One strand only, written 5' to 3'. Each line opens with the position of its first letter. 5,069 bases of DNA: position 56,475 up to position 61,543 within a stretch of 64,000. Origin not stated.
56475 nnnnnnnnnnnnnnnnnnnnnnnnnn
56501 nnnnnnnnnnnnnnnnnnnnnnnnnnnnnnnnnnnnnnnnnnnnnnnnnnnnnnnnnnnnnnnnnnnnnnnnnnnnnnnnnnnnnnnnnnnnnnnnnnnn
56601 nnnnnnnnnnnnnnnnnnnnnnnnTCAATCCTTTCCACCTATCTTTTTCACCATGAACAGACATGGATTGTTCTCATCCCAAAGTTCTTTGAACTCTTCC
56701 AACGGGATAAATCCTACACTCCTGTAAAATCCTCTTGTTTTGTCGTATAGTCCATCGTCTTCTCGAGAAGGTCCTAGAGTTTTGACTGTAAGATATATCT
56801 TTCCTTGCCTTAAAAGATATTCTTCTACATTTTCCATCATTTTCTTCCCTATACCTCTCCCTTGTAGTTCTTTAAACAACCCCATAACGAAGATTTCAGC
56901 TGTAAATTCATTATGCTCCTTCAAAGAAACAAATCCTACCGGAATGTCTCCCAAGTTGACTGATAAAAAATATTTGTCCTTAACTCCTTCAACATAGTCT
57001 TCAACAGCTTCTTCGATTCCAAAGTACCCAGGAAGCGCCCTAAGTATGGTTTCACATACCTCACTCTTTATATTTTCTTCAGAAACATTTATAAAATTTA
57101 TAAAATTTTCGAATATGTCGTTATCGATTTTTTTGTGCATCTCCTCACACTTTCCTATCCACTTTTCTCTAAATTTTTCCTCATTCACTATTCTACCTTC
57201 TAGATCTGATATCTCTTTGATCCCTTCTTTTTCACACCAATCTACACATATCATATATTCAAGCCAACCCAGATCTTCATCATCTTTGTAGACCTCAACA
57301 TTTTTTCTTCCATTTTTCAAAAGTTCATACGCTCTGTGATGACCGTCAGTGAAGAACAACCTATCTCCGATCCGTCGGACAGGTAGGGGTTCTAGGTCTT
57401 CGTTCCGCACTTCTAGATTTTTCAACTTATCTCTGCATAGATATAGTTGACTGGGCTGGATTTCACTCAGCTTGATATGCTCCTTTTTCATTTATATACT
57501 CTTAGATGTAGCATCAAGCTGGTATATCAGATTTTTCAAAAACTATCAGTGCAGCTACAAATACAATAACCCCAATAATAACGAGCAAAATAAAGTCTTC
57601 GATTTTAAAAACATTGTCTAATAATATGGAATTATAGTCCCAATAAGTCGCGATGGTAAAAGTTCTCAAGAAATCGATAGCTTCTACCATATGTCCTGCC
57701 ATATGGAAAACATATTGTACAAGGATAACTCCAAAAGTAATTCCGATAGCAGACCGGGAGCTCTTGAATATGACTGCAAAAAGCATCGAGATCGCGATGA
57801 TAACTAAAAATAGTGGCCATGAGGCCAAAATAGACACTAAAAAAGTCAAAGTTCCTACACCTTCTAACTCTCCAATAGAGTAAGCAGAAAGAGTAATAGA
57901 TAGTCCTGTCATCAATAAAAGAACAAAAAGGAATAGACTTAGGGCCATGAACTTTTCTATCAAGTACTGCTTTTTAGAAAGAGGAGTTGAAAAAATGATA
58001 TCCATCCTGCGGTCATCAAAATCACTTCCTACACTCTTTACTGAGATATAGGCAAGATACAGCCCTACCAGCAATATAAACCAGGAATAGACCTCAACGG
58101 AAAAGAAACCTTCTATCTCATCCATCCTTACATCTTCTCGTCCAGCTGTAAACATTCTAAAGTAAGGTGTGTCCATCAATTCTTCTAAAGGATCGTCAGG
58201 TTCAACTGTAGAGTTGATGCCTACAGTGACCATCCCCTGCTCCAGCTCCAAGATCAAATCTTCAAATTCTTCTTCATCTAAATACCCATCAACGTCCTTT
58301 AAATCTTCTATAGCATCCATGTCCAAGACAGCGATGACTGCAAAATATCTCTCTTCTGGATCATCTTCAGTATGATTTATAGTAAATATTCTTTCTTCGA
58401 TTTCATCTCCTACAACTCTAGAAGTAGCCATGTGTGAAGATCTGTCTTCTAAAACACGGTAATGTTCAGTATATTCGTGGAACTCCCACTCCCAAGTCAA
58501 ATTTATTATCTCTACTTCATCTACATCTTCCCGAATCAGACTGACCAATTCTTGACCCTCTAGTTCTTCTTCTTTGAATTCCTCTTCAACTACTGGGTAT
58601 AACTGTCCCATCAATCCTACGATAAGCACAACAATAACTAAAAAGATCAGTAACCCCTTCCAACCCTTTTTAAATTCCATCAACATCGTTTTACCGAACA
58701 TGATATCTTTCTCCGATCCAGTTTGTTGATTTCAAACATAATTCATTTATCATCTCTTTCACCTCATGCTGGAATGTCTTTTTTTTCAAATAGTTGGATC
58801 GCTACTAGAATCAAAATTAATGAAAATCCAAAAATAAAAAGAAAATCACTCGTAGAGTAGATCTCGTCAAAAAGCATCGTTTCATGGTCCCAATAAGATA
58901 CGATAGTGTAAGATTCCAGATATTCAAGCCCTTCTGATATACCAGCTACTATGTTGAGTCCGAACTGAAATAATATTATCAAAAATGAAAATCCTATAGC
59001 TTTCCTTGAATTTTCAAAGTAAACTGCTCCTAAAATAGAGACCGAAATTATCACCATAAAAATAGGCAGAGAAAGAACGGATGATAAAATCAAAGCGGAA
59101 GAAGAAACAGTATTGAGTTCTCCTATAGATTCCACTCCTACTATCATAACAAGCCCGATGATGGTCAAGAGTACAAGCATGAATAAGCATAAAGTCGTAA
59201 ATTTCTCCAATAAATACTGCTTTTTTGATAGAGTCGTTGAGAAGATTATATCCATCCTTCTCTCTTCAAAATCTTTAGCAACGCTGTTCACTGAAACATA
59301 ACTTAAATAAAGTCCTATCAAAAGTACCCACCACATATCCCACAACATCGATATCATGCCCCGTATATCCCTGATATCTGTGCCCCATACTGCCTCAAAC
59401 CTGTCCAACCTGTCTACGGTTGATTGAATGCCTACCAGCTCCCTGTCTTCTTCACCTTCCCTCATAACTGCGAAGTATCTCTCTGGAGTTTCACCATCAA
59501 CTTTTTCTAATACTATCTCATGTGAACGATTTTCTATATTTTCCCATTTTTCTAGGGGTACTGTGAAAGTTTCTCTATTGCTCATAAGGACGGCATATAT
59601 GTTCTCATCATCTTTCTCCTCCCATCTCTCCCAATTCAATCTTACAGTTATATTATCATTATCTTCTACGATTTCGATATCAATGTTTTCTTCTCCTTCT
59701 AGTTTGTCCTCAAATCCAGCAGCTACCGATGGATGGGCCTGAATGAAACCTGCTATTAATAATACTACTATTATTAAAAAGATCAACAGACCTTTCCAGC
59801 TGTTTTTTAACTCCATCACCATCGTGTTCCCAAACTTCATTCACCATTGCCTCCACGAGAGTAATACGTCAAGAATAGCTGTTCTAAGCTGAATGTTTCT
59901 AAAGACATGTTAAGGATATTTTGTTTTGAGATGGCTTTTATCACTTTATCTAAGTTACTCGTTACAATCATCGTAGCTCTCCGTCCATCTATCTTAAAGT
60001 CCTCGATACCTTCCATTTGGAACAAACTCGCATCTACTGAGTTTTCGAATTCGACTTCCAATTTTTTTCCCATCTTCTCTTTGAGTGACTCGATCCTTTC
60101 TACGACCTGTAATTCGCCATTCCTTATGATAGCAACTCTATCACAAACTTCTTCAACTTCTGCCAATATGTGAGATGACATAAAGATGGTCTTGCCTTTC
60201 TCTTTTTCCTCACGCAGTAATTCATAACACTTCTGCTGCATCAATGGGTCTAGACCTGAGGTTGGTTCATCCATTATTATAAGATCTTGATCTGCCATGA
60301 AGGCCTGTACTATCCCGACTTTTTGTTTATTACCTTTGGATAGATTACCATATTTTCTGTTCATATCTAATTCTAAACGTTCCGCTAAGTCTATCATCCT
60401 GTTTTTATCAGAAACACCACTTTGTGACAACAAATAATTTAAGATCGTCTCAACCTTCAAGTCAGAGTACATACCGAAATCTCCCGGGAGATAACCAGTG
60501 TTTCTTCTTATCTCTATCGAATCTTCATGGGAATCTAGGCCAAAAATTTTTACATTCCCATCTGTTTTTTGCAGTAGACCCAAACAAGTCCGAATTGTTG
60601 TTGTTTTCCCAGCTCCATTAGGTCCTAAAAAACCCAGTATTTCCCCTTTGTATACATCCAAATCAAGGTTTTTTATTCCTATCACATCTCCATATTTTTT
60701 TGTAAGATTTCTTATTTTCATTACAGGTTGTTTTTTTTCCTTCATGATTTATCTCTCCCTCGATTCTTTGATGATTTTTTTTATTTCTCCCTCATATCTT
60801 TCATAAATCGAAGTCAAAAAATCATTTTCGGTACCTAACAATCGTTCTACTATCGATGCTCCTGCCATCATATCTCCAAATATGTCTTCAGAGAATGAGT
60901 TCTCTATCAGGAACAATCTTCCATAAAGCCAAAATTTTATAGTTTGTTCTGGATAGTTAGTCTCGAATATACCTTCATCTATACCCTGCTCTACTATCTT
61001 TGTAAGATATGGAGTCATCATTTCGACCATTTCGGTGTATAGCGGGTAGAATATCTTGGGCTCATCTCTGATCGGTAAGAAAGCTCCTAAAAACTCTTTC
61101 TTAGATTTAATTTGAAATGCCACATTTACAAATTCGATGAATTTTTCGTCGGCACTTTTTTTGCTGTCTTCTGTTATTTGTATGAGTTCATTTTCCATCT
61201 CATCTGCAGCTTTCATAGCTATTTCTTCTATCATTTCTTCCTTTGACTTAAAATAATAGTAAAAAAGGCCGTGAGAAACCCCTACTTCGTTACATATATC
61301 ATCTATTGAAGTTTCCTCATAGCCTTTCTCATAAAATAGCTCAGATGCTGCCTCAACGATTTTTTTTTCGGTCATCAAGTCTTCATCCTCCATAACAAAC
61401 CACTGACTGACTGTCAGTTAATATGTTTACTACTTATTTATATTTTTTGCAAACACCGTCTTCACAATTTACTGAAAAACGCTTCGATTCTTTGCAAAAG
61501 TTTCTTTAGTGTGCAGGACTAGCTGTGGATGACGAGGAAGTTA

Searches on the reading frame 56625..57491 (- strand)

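Call 3: search_protein_families(library=pfam, proteins=[window:56625-57491:-], max_evalue=0.1)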
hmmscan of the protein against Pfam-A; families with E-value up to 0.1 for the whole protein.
window:56625-57491:- (288 aa): 6 families
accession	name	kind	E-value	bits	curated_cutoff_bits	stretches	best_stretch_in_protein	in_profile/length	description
PF00583.31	Acetyltransf_1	-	5.2e-11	43.3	20.7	1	165-255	26-116/116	Acetyltransferase (GNAT) family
PF13508.13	Acetyltransf_7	-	2.3e-08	34.7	27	1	176-262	6-83/84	Acetyltransferase (GNAT) domain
PF13673.13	Acetyltransf_10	-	1.5e-07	31.9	23.6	1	170-238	28-94/128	Acetyltransferase (GNAT) domain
PF04368.18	DUF507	-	0.026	14.9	24.7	1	100-173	84-157/182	Protein of unknown function (DUF507)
PF14542.12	Acetyltransf_CG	-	0.042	14.4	30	0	174-231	2-58/80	GCN5-related N-acetyl-transferase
PF08857.17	ParBc_2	-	0.051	14.1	23.6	0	38-69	47-78/158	Putative ParB-like nuclease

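Call 4: search_protein_families(library=ncbifam, proteins=[window:56625-57491:-], max_evalue=0.1)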
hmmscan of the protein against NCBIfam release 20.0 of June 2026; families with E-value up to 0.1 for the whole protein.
window:56625-57491:- (288 aa): 9 families
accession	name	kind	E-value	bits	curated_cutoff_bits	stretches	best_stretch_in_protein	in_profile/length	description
NF008212.0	PRK10975.1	equivalog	4.9e-08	33.1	219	1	164-238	129-204/232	dTDP-4-amino-4,6-dideoxy-D-galactose acyltransferase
TIGR02382.1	wecD_rffC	equivalog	6.8e-08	32.3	195.1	1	163-238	88-164/191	dTDP-4-amino-4,6-dideoxy-D-galactose acyltransferase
TIGR01575.1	rimI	equivalog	3.4e-05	24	86.4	1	171-238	30-98/132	ribosomal protein S18-alanine N-acetyltransferase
NF033078.2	AAC_6p_Ia_fam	equivalog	0.0014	18.5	265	1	159-230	36-108/181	AAC(6')-Ia family aminoglycoside 6'-N-acetyltransferase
NF000486.1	AAC_6p_Ip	exception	0.0017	18.4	390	1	159-236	17-95/173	aminoglycoside 6'-N-acetyltransferase AAC(6')-Ip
TIGR03448.1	mycothiol_MshD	equivalog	0.026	13.9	163.1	1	184-221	212-252/294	mycothiol synthase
NF033150.1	AAC_6p_A49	exception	0.031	14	410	1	185-238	64-117/184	aminoglycoside 6'-N-acetyltransferase AacA49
NF002959.0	PRK03624.1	equivalog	0.036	13.8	124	1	200-238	75-113/147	GNAT family acetyltransferase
TIGR03585.1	PseH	equivalog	0.046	13.8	93.1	1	171-229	50-107/156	UDP-4-amino-4,6-dideoxy-N-acetyl-beta-L-altrosamine N-acetyltransferase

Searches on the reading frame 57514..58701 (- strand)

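Call 3: search_protein_families(library=pfam, proteins=[window:57514-58701:-], max_evalue=0.1)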
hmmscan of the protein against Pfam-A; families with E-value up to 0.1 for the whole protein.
window:57514-58701:- (395 aa): 5 families
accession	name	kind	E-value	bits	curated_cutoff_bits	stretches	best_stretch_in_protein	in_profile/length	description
PF12679.13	ABC2_membrane_2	-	2.7e-20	73.2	27.2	1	9-393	7-283/283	ABC-2 family transporter protein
PF13346.12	ABC2_membrane_5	-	4.8e-06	26.7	25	1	204-384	35-193/205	ABC-2 family transporter protein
PF12730.13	ABC2_membrane_4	-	0.0016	18.9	27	1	198-324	45-174/179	ABC-2 family transporter protein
PF12698.13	ABC2_membrane_3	-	0.0046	16.5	31.6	1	194-340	158-293/347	ABC-2 family transporter protein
PF23634.1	PH_CERLI1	-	0.072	13.4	27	0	63-117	22-79/111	CERLI1-like PH domain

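Call 4: search_protein_families(library=ncbifam, proteins=[window:57514-58701:-], max_evalue=0.1)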
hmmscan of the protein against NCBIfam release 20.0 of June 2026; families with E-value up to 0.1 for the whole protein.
window:57514-58701:- (395 aa): 0 families

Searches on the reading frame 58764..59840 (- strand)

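Call 31: search_protein_families(library=pfam, proteins=[window:58764-59840:-], max_evalue=0.01)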
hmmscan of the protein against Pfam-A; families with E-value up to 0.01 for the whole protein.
window:58764-59840:- (358 aa): 2 families
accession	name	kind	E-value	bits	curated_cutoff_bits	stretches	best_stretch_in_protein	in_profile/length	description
PF12679.13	ABC2_membrane_2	-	1.3e-11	44.7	27.2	1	20-356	20-283/283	ABC-2 family transporter protein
PF12698.13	ABC2_membrane_3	-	1.2e-06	28.3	31.6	1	176-299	174-289/347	ABC-2 family transporter protein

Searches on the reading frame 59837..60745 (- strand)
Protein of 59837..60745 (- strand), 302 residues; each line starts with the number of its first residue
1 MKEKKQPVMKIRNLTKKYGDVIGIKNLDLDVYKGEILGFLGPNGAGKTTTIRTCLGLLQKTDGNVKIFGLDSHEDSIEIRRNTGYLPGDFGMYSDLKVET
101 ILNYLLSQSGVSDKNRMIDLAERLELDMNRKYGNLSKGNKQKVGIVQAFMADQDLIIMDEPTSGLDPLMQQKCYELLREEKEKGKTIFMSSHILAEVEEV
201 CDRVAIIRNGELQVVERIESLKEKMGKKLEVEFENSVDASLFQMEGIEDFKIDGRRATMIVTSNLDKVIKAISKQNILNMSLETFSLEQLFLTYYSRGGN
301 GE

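Call 31: search_protein_families(library=pfam, proteins=[window:59837-60745:-], max_evalue=0.01)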
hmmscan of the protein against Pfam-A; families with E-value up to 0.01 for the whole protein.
window:59837-60745:- (302 aa): 4 families
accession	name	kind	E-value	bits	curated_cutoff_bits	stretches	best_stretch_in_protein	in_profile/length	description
PF00005.33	ABC_tran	-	4.9e-26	92.4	25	1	25-163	2-137/137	ABC transporter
PF13304.12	AAA_21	-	5.1e-12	46.9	27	1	129-196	232-302/304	AAA domain, putative AbiEii toxin, Type IV TA system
PF00437.27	T2SSE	-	0.0015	17.7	24.9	1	40-81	148-184/370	Type II/IV secretion system protein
PF13514.12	AAA_27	-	0.0072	16.4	22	0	9-58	1-50/206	AAA domain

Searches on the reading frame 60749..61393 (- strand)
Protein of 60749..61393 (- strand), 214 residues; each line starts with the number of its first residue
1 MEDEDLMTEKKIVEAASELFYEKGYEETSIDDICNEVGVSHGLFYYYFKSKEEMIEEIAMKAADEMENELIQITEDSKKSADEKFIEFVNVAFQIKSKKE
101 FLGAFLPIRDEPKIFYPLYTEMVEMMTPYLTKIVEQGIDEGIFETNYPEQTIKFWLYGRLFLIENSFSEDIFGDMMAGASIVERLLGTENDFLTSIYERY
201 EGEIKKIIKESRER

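Call 31: search_protein_families(library=pfam, proteins=[window:60749-61393:-], max_evalue=0.01)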
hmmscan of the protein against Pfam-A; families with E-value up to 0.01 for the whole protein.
window:60749-61393:- (214 aa): 4 families
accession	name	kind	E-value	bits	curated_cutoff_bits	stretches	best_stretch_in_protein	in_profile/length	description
PF00440.29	TetR_N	-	1.7e-18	66.6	24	1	12-58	1-47/47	Bacterial regulatory proteins, tetR family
PF13022.12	HTH_Tnp_1_2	-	1.6e-05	25.4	27.9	1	15-72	14-70/122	Helix-turn-helix of insertion element transposase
PF21303.2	TetR_C_39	-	0.00022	22.2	27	1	118-158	25-65/92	Tetracyclin repressor-like, C-terminal domain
PF17935.6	TetR_C_27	-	0.0038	17.8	26.1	0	121-153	43-75/106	Tetracyclin repressor-like, C-terminal domain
